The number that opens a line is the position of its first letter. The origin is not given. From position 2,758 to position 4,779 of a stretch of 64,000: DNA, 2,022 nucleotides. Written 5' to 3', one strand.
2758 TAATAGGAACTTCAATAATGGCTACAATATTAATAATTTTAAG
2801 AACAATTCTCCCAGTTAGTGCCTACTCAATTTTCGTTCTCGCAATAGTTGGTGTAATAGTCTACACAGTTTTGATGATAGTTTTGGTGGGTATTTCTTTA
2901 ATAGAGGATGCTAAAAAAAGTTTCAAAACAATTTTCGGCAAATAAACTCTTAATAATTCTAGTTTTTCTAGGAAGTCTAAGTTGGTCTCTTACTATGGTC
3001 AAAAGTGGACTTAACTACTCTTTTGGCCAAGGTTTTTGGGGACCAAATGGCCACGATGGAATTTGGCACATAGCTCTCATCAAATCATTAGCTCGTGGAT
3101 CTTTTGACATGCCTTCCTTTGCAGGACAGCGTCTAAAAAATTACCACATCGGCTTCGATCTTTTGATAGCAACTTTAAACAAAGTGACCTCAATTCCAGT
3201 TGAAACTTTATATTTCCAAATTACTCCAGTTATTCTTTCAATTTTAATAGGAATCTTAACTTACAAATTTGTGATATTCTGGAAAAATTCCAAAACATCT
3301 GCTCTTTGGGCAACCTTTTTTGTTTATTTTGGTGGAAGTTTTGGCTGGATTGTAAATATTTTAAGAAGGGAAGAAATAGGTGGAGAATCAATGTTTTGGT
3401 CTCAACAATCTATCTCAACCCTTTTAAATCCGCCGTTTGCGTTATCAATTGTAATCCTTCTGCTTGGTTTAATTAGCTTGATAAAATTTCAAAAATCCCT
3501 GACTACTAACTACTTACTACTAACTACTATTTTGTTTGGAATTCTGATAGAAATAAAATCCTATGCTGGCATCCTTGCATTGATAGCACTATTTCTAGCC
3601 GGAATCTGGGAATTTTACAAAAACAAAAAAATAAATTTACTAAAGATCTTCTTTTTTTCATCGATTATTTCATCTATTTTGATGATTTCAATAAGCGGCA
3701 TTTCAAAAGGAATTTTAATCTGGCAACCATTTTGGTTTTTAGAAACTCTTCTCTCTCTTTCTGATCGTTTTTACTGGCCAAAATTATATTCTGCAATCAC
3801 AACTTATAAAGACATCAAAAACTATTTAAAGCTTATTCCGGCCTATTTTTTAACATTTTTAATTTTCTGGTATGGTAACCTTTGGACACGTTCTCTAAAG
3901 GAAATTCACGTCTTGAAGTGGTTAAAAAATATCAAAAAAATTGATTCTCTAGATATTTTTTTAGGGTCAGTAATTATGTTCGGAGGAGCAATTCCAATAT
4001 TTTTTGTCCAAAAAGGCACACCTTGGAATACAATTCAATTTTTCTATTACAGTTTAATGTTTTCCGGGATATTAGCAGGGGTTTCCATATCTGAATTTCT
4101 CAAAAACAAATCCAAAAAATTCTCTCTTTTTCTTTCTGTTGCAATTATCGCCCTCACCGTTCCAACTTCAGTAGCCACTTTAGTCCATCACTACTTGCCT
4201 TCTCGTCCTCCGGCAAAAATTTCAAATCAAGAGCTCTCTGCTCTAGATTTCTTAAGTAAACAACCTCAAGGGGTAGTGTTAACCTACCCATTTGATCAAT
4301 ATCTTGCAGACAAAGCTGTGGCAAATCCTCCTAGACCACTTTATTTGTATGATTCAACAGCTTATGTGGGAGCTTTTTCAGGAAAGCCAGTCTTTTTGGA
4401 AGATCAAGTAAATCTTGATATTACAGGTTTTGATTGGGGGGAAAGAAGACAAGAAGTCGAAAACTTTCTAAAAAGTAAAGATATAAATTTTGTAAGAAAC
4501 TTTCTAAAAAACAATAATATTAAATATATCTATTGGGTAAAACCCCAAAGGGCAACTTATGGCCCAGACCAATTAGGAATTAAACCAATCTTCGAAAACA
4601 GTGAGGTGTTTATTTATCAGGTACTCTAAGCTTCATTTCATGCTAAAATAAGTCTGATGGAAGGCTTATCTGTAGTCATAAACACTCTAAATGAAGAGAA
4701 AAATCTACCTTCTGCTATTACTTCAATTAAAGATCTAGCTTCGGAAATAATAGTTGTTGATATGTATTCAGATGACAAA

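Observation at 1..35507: A 35-kb single-strand, translationally coupled glycosylation gene train lacks the usual O-antigen or capsule machinery.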

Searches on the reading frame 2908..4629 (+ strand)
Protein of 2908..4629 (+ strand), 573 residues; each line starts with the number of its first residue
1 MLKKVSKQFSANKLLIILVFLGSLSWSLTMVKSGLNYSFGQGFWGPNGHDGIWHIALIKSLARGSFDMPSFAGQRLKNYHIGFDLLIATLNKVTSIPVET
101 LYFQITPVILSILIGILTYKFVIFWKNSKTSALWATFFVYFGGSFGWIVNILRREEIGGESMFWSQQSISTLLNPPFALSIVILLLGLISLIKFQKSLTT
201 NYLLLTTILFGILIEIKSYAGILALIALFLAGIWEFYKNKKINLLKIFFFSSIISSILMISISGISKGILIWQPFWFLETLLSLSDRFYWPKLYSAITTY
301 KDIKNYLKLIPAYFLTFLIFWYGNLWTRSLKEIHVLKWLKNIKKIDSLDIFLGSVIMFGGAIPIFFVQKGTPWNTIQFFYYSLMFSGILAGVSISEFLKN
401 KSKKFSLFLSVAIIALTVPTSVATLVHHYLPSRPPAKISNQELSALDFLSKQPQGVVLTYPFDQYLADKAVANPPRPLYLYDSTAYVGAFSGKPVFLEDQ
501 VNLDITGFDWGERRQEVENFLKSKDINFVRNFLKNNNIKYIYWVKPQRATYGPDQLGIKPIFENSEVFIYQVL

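Call 3: search_protein_families(library=pfam, proteins=[window:2908-4629:+], max_evalue=0.01)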
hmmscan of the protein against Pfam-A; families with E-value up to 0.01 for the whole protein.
window:2908-4629:+ (573 aa): 0 families

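Call 15: search_protein_families(library=ncbifam, proteins=[window:2908-4629:+], max_evalue=1)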
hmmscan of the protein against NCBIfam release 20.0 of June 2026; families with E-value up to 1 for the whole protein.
window:2908-4629:+ (573 aa): 1 family
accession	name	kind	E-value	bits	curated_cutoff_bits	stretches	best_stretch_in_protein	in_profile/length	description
NF041646.1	VC0807_fam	subfamily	0.0018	18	65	1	219-264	30-75/189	VC0807 family protein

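Call 41: find_homologous_proteins(query=window:2908-4629:+, max_evalue=0.001)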
Query window:2908-4629:+ (573 aa): 1420 proteins with E <= 0.001 among 8000 candidates; the best 120 are listed.
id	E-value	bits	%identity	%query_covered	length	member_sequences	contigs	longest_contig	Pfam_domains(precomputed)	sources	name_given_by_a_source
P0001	0.0e+0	1267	100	100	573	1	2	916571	-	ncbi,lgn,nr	ncbi:hypothetical protein HYS03_01690 [Candidatus Woesebacteria bacterium]|nr:hypothetical protein [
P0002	2.9e-231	787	64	95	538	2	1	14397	-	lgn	-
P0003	6.2e-226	770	60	100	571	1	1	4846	-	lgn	-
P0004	1.1e-224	766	61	96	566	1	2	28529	-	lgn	-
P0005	1.3e-222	759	58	100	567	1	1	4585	-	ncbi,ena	-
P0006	3.1e-222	758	59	96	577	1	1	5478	-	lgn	-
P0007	5.9e-221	753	58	100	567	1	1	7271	-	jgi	-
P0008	1.7e-220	752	58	100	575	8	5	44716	-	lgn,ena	-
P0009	2.1e-218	745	58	100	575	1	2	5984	-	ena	-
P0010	3.6e-218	744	60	97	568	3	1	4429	-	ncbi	-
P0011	8.5e-218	743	58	100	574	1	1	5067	-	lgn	-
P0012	8.6e-218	743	58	100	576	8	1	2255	-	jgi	-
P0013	8.7e-218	743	59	97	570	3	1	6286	-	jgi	-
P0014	1.6e-217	742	59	100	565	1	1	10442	-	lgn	-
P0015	3.5e-217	741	60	97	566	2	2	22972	-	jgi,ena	-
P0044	8.2e-213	726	59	100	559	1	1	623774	-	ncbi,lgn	-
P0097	1.4e-206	706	57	99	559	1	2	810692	-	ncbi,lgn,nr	ncbi:MAG TPA: hypothetical protein VG895_03285 [Patescibacteria group bacterium]|nr:hypothetical pro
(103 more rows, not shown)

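Call 51: predict_structure(alignment_id=A4)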
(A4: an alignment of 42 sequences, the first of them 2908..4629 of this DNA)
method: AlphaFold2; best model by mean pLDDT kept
length: 573 residues; sequences in the alignment: 42
mean_pLDDT: 83.7   pTM: 0.86
mean pLDDT of the five models: 83.7, 83.6, 83.4, 82.6, 77.9
residues with pLDDT >= 90: 221; 70-90: 275; 50-70: 64; < 50: 13
segments of 3 or more residues with pLDDT < 50: 1-6, 67-69
pLDDT, mean of each block of 10 residues (from residue 1): 47 84 82 84 71 79 61 56 87 91 89 95 94 94 74 70 66 83 97 92 96 89 96 95 96 88 59 82 59 85 91 86 81 84 88 94 83 80 93 91 91 86 75 83 94 91 82 80 79 81 68 89 91 92 91 90 96 94
secondary structure, 60 per line:
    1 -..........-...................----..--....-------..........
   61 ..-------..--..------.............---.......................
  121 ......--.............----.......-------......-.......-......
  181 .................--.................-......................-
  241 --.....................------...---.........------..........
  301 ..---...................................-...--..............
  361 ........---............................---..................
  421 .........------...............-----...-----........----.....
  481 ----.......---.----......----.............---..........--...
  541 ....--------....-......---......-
elements in order: H2-11 H13-31 E40-43 H51-62 H82-94 H98-126 H129-141 H146-152 H160-165 H167-173 H175-197 H200-216 H218-239 H243-263 E270-272 H276-284 H291-302 H306-340 H347-365 E366-368 H372-399 H403-429 E436-439 H440-450 E456-458 H464-471 H485-491 H500-505 H510-522 H526-535 E538-544 H553-556 E558-563 E567-572

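Call 53: fold_search(model_id=the predicted structure, library=pdb)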
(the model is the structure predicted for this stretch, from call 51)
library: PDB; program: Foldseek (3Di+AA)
matches with E <= 10: 416; with E <= 0.001: 20
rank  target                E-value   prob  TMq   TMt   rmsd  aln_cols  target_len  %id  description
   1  9n9j_I                3.4e-10  1.00  0.53  0.45  13.6       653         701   12  Structure of a GRP94 folding intermediate engaged with a CCDC134- and FKBP11-bound secretory translocon (released 2025-11-19)
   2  7oci_F                1.1e-09  1.00  0.57  0.52  12.0       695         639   11  Cryo-EM structure of yeast Ost6p containing oligosaccharyltransferase complex (released 2022-02-16)
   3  8agb_A                1.2e-09  1.00  0.56  0.51  11.9       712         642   11  Structure of yeast oligosaccharylransferase complex with lipid-linked oligosaccharide bound (released 2022-12-07)
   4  8agc_A                1.4e-09  1.00  0.56  0.47  12.4       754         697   11  Structure of yeast oligosaccharylransferase complex with lipid-linked oligosaccharide and non-acceptor peptide bound (released 2022-12-07)
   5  8pn9_A                1.7e-09  1.00  0.55  0.49  11.8       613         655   12  Structure of human oligosaccharyltransferase OST-A complex bound to NGI-1 (released 2024-05-08)
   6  8b6l_I                1.7e-09  1.00  0.54  0.47  13.7       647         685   11  Subtomogram average of the human Sec61-TRAP-OSTA-translocon (released 2022-12-07)
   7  6s7o_A                2.1e-09  1.00  0.55  0.49  12.6       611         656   12  Cryo-EM structure of human oligosaccharyltransferase complex OST-A (released 2019-12-18)
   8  6c26_A                2.9e-09  1.00  0.53  0.48  12.8       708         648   12  The Cryo-EM structure of a eukaryotic oligosaccharyl transferase complex (released 2018-01-31)
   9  6ezn_F                3.8e-09  1.00  0.54  0.49  12.4       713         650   12  Cryo-EM structure of the yeast oligosaccharyltransferase (OST) complex (released 2018-01-17)
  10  8age_A                5.5e-09  1.00  0.56  0.51  12.2       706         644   12  Structure of yeast oligosaccharylransferase complex with acceptor peptide bound (released 2022-12-07)
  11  6s7t_A                5.5e-09  1.00  0.52  0.43  14.4       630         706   11  Cryo-EM structure of human oligosaccharyltransferase complex OST-B (released 2019-12-18)
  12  7zlh_A                2.7e-08  1.00  0.53  0.48  11.6       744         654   10  Cryo-EM structure of C-mannosyltransferase CeDPY19, in apo state, bound to CMT2-Fab and anti-Fab nanobody (released 2023-01-11)
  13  7zli_A                4.3e-08  1.00  0.52  0.46  12.0       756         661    9  Cryo-EM structure of C-mannosyltransferase CeDPY19, in complex with Dol25-P-Man and bound to CMT2-Fab and anti-Fab nan (released 2023-01-11)
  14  7e9s_A                6.7e-08  1.00  0.50  0.35  14.4       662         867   11  Archaeal oligosaccharyltransferase AglB from Archaeoglobus fulgidus in complex with an inhibitory peptide and a dolich (released 2021-09-08)
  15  5ogl_A                1.7e-07  1.00  0.53  0.44  15.5       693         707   12  Structure of bacterial oligosaccharyltransferase PglB in complex with an acceptor peptide and an lipid-linked oligosac (released 2017-10-25)
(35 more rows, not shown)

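Call 69: find_encoding_contigs(protein=P0044, flank=10000, max_places=1)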
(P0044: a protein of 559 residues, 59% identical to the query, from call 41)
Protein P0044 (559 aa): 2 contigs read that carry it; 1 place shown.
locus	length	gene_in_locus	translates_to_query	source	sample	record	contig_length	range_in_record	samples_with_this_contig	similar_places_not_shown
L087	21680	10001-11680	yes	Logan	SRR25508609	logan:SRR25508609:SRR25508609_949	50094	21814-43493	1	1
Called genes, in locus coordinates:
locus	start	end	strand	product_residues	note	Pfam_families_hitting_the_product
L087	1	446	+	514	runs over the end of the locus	PF13231:PMT_2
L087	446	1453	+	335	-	PF01368:DHH, PF02272:DHHA1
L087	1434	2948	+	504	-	PF13231:PMT_2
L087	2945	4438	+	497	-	PF13231:PMT_2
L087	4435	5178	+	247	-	PF00535:Glycos_transf_2, PF10111:Glyco_tranf_2_2, PF13641:Glyco_tranf_2_3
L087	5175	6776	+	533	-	PF02366:PMT, PF13231:PMT_2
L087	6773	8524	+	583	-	PF10131:PTPS_related (faint)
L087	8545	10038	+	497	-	PF01943:Polysacc_synt, PF13440:Polysacc_synt_3, PF03023:MurJ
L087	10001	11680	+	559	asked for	-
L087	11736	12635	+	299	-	PF00535:Glycos_transf_2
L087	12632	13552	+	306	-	PF00535:Glycos_transf_2, PF13641:Glyco_tranf_2_3, PF10111:Glyco_tranf_2_2 (weak), PF13632:Glyco_trans_2_3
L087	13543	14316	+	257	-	PF00535:Glycos_transf_2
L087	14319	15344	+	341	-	PF13439:Glyco_transf_4 (faint), PF00534:Glycos_transf_1, PF13692:Glyco_trans_1_4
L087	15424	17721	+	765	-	PF09586:YfhO, PF24677:DUF7657 (weak), PF09586:YfhO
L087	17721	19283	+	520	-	-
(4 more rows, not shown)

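Call 70: find_encoding_contigs(protein=P0097, flank=10000, max_places=1)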
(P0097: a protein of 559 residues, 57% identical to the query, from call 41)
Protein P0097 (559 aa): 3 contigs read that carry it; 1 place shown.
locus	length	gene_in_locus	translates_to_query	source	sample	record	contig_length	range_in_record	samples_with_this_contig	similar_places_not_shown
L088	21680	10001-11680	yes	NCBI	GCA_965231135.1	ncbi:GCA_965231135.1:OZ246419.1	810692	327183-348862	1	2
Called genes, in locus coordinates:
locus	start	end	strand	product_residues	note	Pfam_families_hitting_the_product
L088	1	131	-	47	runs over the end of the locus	-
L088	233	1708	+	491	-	PF13231:PMT_2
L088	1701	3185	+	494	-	PF13231:PMT_2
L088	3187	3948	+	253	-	PF00535:Glycos_transf_2, PF10111:Glyco_tranf_2_2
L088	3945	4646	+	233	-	PF00106:adh_short, PF13561:adh_short_C2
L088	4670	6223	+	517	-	PF13231:PMT_2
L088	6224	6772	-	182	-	-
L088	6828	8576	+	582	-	-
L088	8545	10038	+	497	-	PF01943:Polysacc_synt, PF13440:Polysacc_synt_3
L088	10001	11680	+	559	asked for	-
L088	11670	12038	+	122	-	-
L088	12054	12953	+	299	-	PF00535:Glycos_transf_2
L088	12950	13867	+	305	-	PF00535:Glycos_transf_2, PF10111:Glyco_tranf_2_2, PF13641:Glyco_tranf_2_3, PF13632:Glyco_trans_2_3 (weak)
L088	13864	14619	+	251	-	PF00535:Glycos_transf_2, PF10111:Glyco_tranf_2_2 (weak)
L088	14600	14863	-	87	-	-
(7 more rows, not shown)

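Call 71: find_encoding_contigs(protein=P0001, flank=10000, max_places=2)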
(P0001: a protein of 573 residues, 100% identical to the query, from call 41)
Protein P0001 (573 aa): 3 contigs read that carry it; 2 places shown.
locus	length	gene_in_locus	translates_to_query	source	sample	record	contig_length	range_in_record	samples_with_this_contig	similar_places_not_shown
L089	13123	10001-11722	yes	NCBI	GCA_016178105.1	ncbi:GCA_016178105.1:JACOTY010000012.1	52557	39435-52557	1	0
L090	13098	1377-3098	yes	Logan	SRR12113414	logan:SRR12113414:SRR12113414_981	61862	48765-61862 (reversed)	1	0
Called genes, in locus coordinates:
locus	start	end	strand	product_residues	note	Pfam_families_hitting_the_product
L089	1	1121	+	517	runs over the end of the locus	PF13231:PMT_2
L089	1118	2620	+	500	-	PF13231:PMT_2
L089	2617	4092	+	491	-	PF13231:PMT_2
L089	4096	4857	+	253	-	PF00535:Glycos_transf_2, PF10111:Glyco_tranf_2_2 (weak)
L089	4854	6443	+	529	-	PF13231:PMT_2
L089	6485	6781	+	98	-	-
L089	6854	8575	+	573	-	-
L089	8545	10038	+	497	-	PF01943:Polysacc_synt, PF13440:Polysacc_synt_3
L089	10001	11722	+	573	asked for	-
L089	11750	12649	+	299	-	PF00535:Glycos_transf_2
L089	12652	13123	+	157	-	PF00535:Glycos_transf_2, PF13641:Glyco_tranf_2_3 (weak)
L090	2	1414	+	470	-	?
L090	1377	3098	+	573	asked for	-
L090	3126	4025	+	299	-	PF00535:Glycos_transf_2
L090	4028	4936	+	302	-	PF00535:Glycos_transf_2, PF13641:Glyco_tranf_2_3, PF13632:Glyco_trans_2_3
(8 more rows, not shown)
